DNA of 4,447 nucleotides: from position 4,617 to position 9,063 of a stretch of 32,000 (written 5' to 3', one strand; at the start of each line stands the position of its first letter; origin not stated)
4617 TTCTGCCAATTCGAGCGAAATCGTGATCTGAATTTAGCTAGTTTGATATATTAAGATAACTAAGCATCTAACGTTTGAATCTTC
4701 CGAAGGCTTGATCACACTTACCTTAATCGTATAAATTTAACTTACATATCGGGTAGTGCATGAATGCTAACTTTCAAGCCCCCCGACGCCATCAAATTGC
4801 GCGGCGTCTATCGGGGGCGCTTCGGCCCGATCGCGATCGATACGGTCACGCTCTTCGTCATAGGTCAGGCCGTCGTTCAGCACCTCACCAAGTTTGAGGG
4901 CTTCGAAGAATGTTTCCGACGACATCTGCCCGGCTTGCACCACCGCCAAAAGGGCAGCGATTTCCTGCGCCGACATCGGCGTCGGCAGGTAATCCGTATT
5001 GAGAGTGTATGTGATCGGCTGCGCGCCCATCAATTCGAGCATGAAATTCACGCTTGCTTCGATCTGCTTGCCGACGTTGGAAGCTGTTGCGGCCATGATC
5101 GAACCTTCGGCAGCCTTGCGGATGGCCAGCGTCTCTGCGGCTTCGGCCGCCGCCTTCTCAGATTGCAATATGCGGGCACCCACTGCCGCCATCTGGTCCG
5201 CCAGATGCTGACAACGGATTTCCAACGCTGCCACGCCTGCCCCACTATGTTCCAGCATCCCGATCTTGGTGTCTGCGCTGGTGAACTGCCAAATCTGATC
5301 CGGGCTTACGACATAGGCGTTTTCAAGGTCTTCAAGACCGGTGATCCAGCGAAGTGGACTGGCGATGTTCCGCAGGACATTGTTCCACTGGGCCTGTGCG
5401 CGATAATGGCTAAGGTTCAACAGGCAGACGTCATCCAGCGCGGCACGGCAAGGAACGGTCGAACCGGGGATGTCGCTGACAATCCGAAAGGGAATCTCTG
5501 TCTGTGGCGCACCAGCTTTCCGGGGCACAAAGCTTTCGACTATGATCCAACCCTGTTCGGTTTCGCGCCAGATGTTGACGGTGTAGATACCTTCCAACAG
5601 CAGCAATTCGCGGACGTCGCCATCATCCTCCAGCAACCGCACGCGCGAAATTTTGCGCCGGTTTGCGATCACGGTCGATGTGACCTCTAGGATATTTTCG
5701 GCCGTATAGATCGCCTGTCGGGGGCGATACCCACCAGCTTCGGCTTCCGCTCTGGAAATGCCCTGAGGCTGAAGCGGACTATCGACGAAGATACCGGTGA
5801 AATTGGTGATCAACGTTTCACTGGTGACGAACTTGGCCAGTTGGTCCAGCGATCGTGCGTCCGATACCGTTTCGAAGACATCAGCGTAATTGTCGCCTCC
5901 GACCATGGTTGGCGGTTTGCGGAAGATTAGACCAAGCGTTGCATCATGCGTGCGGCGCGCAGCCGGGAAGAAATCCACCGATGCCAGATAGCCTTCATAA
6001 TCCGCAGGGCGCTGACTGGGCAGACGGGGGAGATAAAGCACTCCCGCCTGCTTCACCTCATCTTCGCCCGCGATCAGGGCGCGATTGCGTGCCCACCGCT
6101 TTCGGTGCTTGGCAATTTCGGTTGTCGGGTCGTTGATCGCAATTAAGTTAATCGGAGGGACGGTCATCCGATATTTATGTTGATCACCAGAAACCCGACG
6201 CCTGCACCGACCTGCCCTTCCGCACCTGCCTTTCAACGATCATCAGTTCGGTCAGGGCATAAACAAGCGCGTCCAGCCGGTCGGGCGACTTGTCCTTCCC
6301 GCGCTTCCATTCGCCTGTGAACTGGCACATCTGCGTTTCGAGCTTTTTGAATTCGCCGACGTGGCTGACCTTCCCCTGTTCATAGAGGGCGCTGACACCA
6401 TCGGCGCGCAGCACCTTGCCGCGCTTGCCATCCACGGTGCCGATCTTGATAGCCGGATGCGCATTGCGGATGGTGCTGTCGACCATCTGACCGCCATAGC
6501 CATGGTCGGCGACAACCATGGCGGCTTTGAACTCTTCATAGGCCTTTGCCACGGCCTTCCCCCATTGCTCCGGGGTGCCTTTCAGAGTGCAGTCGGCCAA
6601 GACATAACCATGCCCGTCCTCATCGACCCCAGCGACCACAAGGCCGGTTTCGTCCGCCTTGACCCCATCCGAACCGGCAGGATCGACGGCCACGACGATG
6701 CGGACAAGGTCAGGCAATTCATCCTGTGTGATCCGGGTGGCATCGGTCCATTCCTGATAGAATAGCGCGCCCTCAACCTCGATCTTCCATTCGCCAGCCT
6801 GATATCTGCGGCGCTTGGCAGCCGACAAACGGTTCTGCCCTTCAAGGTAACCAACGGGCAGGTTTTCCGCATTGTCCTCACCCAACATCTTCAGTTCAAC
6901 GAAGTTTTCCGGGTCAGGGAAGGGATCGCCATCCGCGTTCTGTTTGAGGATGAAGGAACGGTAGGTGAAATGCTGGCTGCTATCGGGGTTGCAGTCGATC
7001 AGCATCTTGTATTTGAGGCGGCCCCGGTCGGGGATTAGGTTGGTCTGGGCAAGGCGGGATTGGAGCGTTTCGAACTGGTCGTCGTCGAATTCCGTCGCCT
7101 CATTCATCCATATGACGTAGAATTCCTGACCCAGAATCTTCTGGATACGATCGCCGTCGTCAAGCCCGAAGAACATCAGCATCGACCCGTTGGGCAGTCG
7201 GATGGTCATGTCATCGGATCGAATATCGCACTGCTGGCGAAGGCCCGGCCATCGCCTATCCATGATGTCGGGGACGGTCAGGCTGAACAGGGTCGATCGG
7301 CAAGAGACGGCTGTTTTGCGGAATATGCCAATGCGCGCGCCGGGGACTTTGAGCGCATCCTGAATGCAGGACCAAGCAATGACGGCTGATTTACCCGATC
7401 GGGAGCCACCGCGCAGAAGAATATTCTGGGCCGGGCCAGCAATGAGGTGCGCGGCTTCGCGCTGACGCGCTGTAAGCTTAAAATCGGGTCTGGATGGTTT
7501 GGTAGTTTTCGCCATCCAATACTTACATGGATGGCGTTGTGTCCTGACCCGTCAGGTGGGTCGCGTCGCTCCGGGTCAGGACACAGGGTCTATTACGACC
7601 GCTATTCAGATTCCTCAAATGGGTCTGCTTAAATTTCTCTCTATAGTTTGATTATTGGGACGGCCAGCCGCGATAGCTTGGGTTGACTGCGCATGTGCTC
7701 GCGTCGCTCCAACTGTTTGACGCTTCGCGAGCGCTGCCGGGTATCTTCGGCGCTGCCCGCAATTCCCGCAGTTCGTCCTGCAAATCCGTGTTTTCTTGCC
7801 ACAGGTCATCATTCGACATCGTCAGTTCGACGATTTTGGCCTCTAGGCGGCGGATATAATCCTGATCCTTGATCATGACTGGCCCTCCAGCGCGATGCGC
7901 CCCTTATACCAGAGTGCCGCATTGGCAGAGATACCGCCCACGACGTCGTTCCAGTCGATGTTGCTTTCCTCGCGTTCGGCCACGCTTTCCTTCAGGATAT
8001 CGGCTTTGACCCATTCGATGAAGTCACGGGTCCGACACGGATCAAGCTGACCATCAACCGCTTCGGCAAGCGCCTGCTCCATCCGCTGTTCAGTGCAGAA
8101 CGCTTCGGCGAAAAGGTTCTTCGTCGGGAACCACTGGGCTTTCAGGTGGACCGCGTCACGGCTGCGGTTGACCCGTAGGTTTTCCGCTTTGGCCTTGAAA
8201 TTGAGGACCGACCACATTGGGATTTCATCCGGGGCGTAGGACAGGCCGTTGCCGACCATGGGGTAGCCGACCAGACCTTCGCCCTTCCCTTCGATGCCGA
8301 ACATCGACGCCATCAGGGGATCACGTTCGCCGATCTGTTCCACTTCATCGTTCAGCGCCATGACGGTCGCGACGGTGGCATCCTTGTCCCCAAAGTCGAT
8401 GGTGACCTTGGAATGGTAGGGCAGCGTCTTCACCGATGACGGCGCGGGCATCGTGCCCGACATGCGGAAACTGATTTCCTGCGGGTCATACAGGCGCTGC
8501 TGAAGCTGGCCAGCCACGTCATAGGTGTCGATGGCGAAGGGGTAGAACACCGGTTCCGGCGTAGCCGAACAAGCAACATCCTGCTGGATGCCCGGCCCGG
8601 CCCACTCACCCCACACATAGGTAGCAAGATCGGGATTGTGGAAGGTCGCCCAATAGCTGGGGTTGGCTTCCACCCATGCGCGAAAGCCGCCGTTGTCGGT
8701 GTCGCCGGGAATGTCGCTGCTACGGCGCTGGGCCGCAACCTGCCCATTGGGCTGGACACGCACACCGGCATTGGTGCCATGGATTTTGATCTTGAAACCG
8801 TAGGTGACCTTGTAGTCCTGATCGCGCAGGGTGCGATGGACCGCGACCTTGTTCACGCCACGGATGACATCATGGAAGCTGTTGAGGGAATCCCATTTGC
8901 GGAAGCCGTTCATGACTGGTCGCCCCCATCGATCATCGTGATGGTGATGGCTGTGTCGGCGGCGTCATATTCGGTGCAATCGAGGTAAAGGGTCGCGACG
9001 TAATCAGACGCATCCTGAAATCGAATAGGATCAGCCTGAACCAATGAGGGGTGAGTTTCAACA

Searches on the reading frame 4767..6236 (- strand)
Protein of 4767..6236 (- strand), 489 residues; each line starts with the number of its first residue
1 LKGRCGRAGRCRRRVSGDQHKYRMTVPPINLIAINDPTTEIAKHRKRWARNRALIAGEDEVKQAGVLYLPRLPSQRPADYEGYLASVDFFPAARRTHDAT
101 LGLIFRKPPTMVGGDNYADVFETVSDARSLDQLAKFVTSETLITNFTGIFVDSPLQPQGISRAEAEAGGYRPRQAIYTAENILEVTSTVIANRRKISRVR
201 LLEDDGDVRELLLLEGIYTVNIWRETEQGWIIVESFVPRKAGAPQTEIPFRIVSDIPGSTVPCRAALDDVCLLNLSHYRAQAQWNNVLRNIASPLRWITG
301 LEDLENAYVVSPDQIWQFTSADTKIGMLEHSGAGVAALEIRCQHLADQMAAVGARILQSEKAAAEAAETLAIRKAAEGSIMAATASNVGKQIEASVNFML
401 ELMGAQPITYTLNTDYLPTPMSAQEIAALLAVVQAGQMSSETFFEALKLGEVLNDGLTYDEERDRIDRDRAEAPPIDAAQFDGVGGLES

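Call 48: search_protein_families(library=pfam, proteins=[window:4767-6236:-], max_evalue=0.01)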
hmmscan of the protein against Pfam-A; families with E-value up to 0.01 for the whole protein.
window:4767-6236:- (489 aa): 1 family
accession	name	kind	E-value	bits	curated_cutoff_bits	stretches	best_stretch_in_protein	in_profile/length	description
PF13264.11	DUF4055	-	1.3e-26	93.8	25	1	268-401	3-138/140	Domain of unknown function (DUF4055)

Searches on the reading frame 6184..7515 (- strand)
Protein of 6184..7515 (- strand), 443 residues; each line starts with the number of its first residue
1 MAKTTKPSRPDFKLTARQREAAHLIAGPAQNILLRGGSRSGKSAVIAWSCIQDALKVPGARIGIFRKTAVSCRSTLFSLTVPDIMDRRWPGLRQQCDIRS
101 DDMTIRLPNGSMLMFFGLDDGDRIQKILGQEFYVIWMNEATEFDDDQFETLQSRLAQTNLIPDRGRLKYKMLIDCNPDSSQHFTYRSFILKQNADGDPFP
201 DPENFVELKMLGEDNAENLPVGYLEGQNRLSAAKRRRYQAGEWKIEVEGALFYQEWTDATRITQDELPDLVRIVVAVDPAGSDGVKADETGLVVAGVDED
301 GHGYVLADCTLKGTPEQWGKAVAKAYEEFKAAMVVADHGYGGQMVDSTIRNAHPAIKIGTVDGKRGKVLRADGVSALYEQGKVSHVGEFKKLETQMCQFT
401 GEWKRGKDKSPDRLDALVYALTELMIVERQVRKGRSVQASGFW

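Call 48: search_protein_families(library=pfam, proteins=[window:6184-7515:-], max_evalue=0.01)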
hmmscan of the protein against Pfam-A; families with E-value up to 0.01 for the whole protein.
window:6184-7515:- (443 aa): 3 families
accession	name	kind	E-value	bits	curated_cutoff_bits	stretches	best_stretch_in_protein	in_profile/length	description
PF04466.19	Terminase_3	-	3.7e-18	66.3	23.2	1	33-249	6-200/201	Phage terminase large subunit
PF17289.8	Terminase_6C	-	4.3e-17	62.9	22.6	1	276-422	2-153/155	Terminase RNaseH-like domain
PF03237.21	Terminase_6N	-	2.8e-07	30.9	22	1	36-256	4-212/215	Terminase large subunit, T4likevirus-type, N-terminal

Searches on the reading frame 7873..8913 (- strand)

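Call 48: search_protein_families(library=pfam, proteins=[window:7873-8913:-], max_evalue=0.01)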
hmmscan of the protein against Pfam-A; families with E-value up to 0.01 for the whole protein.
window:7873-8913:- (346 aa): 1 family
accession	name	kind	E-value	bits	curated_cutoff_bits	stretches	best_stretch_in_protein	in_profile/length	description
PF09414.15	RNA_ligase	-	7.5e-08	33.1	27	1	42-168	7-126/171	RNA ligase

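Call 100: search_protein_families(library=padloc, proteins=[window:7873-8913:-], max_evalue=0.01)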
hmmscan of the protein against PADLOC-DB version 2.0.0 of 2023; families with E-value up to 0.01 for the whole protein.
window:7873-8913:- (346 aa): 0 families
